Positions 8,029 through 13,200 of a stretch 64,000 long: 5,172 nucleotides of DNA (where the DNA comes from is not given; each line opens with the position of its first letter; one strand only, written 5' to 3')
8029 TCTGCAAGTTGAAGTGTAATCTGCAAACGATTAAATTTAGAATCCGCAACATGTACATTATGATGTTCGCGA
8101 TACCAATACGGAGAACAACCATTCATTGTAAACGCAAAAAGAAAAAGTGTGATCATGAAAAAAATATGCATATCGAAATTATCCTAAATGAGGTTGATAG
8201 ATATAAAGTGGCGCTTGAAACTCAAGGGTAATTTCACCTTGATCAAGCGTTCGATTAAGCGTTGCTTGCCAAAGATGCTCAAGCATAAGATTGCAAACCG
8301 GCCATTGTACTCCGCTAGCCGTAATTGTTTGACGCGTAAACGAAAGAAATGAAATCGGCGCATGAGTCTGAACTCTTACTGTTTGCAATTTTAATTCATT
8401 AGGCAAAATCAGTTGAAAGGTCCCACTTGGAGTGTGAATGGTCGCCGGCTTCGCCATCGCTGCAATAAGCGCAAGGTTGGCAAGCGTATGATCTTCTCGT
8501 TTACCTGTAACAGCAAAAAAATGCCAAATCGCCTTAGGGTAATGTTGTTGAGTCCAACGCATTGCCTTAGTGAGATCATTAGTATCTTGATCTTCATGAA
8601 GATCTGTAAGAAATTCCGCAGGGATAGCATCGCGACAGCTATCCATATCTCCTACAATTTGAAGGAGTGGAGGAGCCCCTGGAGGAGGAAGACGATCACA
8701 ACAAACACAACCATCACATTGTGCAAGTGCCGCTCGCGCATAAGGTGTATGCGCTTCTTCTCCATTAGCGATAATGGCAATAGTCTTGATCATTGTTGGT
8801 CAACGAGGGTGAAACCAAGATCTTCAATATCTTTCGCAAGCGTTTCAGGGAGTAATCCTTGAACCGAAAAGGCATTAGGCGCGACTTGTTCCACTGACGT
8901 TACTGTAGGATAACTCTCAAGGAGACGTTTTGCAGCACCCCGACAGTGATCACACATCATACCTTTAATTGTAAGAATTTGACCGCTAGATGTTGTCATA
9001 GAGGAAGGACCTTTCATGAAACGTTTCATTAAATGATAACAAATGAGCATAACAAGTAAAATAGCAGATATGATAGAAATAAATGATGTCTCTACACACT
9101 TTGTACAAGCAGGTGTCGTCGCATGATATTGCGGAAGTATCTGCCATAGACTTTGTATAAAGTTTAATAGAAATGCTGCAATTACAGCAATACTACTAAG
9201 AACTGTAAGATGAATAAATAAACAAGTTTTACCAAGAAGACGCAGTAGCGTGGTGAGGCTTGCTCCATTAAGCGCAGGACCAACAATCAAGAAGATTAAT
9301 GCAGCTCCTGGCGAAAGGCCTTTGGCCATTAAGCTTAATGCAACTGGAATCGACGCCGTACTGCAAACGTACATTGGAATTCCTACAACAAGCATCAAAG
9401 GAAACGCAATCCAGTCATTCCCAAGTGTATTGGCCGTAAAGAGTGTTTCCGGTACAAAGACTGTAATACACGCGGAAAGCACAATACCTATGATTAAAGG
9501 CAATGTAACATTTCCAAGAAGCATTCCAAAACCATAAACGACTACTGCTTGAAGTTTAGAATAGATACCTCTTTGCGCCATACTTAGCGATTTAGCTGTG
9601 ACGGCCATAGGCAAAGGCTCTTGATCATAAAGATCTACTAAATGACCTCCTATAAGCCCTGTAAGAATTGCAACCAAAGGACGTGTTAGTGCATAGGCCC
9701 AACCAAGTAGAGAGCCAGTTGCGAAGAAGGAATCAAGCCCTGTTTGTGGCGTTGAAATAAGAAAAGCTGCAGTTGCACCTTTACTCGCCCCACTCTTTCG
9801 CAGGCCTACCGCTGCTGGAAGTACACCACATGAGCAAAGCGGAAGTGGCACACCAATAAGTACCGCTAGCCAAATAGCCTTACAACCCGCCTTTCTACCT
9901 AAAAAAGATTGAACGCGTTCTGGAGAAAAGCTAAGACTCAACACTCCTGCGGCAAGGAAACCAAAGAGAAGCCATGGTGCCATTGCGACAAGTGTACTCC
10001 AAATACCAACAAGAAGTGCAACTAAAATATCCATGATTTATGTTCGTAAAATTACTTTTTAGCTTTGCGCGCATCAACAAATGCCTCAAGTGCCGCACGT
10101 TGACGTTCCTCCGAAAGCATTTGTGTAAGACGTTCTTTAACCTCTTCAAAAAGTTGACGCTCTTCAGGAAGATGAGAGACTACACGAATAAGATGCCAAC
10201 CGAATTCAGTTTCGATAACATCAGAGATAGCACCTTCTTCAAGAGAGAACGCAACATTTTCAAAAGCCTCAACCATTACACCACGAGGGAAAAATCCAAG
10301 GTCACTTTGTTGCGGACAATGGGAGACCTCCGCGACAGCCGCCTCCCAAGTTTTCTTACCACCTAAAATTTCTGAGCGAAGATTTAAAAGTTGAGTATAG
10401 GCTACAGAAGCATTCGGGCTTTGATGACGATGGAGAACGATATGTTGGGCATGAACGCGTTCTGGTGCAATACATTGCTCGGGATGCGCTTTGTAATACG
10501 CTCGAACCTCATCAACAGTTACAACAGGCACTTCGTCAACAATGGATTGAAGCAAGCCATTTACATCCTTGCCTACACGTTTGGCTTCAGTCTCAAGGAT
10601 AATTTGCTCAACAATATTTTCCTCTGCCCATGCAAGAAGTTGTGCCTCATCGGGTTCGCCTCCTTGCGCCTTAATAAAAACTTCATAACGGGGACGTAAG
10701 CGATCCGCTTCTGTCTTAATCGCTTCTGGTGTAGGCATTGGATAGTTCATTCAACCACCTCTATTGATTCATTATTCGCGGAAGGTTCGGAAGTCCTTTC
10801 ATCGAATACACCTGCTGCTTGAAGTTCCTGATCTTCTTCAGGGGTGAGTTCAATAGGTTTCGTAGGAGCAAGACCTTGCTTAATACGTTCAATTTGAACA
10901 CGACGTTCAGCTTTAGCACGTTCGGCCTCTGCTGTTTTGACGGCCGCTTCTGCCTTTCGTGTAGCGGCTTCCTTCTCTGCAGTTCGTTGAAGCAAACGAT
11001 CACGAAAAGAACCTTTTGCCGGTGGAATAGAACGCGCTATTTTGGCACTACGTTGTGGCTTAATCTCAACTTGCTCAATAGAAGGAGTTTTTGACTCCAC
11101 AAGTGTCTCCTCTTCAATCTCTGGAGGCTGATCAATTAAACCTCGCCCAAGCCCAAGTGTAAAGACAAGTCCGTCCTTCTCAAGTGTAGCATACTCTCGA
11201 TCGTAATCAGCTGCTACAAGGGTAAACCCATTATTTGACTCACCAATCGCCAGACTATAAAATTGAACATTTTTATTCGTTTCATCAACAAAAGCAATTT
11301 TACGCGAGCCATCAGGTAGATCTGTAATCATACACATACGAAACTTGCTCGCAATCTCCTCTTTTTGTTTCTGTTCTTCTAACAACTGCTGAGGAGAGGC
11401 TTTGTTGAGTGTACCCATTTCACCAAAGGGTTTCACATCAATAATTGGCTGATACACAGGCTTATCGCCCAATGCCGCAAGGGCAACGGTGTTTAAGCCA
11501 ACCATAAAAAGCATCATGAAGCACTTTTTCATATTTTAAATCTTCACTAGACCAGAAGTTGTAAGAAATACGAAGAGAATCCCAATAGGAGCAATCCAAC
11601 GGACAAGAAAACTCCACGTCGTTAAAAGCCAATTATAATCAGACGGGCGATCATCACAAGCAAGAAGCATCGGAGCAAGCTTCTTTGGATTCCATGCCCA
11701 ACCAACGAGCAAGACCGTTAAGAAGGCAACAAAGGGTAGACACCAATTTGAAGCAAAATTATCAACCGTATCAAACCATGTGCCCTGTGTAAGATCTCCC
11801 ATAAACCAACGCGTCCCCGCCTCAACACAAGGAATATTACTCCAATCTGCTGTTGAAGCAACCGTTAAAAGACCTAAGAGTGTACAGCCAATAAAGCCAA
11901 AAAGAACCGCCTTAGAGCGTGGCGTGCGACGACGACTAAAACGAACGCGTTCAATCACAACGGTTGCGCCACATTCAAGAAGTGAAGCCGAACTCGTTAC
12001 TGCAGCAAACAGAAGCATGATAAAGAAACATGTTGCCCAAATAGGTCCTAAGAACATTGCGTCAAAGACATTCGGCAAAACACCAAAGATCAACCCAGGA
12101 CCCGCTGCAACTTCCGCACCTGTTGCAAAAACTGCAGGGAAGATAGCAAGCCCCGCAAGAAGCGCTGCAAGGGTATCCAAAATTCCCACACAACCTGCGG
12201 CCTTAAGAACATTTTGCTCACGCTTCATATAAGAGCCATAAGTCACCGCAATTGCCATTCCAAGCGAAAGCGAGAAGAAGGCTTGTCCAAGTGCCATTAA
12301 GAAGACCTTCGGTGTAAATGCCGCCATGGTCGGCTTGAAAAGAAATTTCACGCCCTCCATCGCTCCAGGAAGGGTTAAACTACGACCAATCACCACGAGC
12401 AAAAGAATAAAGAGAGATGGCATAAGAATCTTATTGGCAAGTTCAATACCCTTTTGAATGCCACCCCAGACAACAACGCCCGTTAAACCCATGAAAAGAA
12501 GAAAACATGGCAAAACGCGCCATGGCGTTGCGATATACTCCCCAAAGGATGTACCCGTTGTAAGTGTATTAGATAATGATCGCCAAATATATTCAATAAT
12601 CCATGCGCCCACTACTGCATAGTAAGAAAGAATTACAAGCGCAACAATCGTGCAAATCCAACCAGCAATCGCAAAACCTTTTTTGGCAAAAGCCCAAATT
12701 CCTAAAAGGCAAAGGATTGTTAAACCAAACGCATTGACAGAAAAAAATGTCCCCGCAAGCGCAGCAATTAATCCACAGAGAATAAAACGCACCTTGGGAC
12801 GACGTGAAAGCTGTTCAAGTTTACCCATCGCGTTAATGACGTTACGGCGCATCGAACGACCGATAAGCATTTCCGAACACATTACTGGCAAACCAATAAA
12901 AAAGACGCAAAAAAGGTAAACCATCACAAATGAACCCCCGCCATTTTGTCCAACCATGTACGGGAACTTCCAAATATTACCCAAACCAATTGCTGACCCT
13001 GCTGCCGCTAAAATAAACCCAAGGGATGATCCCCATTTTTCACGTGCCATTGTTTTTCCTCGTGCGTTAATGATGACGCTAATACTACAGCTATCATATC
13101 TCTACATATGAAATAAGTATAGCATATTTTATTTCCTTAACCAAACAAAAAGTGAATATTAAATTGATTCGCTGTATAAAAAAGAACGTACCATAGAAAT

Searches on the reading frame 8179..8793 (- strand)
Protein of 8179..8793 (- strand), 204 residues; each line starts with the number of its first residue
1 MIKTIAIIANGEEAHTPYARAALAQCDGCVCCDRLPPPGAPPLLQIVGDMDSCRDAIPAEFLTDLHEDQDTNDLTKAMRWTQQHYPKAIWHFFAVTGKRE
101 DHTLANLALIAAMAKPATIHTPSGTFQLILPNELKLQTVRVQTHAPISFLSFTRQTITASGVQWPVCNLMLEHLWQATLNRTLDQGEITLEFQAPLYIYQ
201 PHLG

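Call 58: search_protein_families(library=pfam, proteins=[window:8179-8793:-], max_evalue=0.00001)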
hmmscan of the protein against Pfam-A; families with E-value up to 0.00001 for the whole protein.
window:8179-8793:- (204 aa): 2 families
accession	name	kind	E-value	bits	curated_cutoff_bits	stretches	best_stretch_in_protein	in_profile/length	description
PF04263.21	TPK_catalytic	-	5.5e-11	42.8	30.7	1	46-115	31-106/113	Thiamin pyrophosphokinase, catalytic domain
PF21275.2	Thi_PPkinase_C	-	1.5e-06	28.4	27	1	138-194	11-64/69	Thiamin pyrophosphokinase, substrate-binding domain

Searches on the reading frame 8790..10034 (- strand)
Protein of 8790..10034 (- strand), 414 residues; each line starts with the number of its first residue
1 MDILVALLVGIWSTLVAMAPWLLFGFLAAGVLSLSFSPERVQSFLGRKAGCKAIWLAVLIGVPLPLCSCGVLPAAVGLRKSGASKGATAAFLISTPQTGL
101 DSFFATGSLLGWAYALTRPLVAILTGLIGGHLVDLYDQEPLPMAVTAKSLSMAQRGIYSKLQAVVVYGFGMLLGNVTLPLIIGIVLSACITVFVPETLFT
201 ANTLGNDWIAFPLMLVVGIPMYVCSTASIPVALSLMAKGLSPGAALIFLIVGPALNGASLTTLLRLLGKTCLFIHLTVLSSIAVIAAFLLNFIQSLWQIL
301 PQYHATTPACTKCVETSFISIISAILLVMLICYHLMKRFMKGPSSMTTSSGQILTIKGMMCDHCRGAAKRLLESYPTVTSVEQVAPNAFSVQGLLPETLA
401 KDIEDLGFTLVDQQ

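Call 58: search_protein_families(library=pfam, proteins=[window:8790-10034:-], max_evalue=0.00001)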
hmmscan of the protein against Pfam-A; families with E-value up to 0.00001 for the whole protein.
window:8790-10034:- (414 aa): 1 family
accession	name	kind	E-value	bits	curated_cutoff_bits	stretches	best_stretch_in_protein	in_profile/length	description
PF03773.19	ArsP_1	-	2.9e-38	132.1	32.3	1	13-292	11-294/294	Predicted permease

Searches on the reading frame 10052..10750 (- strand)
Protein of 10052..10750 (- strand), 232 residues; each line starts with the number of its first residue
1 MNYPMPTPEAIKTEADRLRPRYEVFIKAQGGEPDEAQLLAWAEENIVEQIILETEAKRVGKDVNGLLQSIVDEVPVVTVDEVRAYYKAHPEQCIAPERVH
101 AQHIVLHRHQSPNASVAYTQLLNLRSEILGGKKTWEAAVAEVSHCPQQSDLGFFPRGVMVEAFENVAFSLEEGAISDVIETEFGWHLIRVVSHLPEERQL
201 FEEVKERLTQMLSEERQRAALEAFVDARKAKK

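Call 58: search_protein_families(library=pfam, proteins=[window:10052-10750:-], max_evalue=0.00001)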
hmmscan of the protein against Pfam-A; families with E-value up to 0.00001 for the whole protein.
window:10052-10750:- (232 aa): 3 families
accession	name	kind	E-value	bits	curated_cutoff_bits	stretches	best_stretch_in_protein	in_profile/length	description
PF00639.27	Rotamase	-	3.1e-15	57.3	21.7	1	105-190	3-95/97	PPIC-type PPIASE domain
PF13145.12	Rotamase_2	-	1.3e-14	55.5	27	1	77-206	1-121/121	PPIC-type PPIASE domain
PF13616.12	Rotamase_3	-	9.9e-12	45.9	22.5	1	95-191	12-113/116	PPIC-type PPIASE domain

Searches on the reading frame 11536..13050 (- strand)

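Call 58: search_protein_families(library=pfam, proteins=[window:11536-13050:-], max_evalue=0.00001)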
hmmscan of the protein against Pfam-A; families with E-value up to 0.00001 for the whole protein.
window:11536-13050:- (504 aa): 1 family
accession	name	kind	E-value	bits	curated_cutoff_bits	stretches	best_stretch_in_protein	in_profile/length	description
PF00209.24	SNF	-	2.9e-55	188.4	27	2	176-400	177-408/524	Sodium:neurotransmitter symporter family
